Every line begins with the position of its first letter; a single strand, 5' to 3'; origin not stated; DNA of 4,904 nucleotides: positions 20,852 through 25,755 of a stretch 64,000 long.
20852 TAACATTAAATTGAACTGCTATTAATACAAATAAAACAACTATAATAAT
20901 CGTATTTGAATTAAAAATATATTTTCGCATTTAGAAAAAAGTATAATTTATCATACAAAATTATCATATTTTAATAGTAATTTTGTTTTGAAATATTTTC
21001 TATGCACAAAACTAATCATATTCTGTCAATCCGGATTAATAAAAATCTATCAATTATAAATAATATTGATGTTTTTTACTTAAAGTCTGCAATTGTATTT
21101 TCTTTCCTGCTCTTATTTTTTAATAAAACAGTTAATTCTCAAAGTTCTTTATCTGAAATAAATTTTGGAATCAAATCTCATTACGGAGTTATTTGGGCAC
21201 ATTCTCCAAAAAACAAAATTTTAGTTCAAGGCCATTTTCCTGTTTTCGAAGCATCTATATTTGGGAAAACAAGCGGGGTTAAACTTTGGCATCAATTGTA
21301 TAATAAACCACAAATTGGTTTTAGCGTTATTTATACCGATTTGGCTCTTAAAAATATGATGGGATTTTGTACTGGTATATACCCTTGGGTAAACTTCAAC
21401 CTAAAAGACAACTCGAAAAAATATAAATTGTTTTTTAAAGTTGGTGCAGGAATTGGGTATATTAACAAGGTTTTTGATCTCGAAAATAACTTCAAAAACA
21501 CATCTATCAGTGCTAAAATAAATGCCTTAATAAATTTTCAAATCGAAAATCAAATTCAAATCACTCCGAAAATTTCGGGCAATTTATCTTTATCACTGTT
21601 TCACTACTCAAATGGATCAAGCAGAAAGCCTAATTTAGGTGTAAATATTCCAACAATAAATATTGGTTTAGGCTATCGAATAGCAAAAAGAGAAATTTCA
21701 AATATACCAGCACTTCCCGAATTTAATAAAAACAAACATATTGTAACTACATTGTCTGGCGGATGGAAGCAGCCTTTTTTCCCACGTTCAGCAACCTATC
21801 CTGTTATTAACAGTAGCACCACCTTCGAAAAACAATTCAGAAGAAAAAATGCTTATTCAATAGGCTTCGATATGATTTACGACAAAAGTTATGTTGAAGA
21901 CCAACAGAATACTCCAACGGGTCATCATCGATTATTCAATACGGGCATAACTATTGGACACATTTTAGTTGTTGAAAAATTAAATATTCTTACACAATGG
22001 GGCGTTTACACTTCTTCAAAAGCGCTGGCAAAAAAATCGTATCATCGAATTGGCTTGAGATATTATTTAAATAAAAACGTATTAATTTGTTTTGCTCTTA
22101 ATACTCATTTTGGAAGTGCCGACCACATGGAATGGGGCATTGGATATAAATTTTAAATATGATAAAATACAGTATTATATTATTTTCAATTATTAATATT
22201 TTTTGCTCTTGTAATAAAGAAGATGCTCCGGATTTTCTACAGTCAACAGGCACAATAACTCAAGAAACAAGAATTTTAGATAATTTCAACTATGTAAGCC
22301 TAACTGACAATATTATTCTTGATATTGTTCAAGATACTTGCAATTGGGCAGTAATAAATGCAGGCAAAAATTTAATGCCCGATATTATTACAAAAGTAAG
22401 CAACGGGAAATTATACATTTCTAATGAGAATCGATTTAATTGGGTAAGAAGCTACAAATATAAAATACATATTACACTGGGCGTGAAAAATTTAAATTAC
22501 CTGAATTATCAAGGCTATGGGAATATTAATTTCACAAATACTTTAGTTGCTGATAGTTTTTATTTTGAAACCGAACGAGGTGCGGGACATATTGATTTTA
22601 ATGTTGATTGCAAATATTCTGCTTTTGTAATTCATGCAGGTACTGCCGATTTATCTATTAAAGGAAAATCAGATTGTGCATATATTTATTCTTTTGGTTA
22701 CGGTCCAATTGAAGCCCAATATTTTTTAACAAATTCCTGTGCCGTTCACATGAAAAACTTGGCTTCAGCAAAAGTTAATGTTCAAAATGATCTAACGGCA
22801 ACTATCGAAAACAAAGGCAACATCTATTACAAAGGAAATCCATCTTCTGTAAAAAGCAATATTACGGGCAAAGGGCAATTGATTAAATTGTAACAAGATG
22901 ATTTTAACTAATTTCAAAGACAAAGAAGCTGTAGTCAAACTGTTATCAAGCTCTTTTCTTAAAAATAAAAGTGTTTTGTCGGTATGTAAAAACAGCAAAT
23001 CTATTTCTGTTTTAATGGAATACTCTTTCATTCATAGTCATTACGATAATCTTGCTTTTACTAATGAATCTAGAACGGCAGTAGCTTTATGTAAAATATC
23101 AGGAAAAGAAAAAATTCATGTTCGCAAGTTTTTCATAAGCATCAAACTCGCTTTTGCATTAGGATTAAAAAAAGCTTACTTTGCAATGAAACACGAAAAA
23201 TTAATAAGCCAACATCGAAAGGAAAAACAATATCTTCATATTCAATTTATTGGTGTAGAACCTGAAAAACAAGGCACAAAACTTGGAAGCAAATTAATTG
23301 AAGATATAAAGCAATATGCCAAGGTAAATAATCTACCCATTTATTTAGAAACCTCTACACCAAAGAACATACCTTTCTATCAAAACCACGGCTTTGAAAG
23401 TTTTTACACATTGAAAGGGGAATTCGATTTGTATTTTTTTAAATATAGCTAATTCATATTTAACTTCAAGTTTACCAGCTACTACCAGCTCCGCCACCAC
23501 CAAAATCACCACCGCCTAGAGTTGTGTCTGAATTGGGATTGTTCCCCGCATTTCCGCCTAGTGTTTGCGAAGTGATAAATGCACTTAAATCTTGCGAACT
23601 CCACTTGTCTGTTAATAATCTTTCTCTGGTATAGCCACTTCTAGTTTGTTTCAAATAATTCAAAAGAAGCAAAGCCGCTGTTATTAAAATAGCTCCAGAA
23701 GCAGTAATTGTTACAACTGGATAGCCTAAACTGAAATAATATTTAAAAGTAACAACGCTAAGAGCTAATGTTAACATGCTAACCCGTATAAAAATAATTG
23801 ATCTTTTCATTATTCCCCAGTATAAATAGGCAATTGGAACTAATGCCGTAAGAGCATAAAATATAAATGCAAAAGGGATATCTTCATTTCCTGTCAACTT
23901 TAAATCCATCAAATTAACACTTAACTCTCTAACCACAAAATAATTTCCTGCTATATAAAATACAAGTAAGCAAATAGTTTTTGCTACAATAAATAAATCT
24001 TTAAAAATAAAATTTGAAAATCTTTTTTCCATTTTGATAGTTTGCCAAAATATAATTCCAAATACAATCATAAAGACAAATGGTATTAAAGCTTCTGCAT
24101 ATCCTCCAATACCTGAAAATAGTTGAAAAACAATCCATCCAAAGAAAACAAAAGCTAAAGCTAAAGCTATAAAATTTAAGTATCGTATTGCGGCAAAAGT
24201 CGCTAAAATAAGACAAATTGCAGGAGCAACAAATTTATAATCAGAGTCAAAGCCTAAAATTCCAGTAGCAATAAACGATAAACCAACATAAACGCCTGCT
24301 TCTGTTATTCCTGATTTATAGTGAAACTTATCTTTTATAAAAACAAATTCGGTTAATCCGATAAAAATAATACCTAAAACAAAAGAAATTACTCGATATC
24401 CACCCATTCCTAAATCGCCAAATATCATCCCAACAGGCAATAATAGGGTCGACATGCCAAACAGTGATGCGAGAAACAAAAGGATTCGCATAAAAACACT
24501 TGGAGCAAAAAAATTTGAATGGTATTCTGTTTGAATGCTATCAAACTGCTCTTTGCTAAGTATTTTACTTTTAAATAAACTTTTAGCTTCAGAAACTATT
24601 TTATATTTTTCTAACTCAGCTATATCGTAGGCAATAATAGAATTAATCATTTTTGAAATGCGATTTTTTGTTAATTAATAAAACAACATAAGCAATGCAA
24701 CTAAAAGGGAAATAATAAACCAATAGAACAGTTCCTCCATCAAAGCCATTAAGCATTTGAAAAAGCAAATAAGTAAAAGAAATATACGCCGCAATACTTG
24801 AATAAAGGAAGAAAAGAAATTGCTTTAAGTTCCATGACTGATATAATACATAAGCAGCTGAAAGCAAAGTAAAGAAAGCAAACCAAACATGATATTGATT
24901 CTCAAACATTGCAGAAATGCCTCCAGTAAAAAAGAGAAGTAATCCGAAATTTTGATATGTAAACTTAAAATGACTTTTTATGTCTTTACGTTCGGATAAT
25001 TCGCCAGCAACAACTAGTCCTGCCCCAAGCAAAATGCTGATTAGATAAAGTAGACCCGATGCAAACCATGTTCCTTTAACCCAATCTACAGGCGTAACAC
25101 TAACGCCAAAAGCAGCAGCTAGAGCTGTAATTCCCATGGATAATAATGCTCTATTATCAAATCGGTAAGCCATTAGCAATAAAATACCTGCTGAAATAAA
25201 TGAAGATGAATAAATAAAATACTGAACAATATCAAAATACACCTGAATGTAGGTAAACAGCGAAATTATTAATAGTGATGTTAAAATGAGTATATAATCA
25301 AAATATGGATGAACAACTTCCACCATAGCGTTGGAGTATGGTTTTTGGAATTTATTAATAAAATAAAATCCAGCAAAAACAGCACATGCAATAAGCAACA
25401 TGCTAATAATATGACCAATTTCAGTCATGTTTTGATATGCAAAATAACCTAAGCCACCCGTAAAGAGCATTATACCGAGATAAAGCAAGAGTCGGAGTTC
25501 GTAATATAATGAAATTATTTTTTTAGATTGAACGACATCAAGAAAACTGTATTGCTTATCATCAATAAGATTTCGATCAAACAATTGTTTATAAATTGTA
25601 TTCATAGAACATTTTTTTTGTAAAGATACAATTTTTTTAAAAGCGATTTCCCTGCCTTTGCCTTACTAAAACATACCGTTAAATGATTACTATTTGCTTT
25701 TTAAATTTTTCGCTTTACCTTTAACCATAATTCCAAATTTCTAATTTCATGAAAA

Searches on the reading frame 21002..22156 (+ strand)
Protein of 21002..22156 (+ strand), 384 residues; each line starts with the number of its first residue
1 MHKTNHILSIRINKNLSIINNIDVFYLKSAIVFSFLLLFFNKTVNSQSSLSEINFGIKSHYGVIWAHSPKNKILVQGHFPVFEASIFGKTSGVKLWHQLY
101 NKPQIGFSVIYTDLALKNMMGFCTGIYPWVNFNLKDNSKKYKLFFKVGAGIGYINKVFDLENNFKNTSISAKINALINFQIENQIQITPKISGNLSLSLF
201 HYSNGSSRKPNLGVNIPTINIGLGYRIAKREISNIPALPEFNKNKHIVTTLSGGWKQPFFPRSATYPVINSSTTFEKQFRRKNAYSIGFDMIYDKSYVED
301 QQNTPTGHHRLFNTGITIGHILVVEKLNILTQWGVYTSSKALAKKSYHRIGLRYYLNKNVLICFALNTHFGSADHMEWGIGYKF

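Call 34: search_protein_families(library=pfam, proteins=[window:21002-22156:+], max_evalue=0.00001)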
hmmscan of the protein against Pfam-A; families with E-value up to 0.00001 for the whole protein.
window:21002-22156:+ (384 aa): 1 family
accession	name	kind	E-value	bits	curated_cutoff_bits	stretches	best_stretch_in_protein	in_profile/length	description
PF09411.16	PagL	-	9.5e-14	52.1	23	1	85-223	6-135/136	Lipid A 3-O-deacylase (PagL)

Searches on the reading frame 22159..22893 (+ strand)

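Call 34: search_protein_families(library=pfam, proteins=[window:22159-22893:+], max_evalue=0.00001)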
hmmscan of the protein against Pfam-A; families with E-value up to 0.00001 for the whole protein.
window:22159-22893:+ (244 aa): 1 family
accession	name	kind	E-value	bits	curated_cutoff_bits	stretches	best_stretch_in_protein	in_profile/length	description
PF10988.14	DUF2807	-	6.7e-27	94.8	24.2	1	42-228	1-181/181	Putative auto-transporter adhesin, head GIN domain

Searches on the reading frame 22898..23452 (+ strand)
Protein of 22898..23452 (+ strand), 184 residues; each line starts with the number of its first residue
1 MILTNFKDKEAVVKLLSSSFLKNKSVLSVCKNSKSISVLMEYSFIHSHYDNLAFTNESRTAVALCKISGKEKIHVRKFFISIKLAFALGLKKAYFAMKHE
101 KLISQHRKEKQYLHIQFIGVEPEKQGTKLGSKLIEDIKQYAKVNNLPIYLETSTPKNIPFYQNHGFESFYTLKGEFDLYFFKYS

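Call 34: search_protein_families(library=pfam, proteins=[window:22898-23452:+], max_evalue=0.00001)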
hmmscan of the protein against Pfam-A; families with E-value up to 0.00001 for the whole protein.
window:22898-23452:+ (184 aa): 3 families
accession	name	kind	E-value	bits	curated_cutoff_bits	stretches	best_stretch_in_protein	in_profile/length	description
PF13508.13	Acetyltransf_7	-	3.6e-08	34.1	27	1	111-167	26-83/84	Acetyltransferase (GNAT) domain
PF13673.13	Acetyltransf_10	-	4.1e-07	30.5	23.6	1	92-168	32-109/128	Acetyltransferase (GNAT) domain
PF00583.31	Acetyltransf_1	-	5.3e-07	30.4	20.7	1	109-166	56-116/116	Acetyltransferase (GNAT) family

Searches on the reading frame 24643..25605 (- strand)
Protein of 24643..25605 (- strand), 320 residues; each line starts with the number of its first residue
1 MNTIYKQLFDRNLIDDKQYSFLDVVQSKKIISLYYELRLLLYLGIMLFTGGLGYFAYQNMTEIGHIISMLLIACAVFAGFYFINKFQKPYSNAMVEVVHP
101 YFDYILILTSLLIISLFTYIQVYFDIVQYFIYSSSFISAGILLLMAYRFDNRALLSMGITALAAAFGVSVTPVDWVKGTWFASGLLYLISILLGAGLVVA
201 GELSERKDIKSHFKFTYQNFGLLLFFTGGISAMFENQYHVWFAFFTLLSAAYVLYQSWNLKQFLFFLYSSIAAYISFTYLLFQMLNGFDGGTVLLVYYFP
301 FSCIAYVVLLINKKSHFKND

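Call 34: search_protein_families(library=pfam, proteins=[window:24643-25605:-], max_evalue=0.00001)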
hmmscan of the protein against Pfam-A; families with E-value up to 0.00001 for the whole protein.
window:24643-25605:- (320 aa): 1 family
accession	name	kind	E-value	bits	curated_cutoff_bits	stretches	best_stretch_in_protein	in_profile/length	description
PF09925.14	DUF2157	-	1.4e-07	31.8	32.4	1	8-154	3-145/146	Predicted membrane protein (DUF2157)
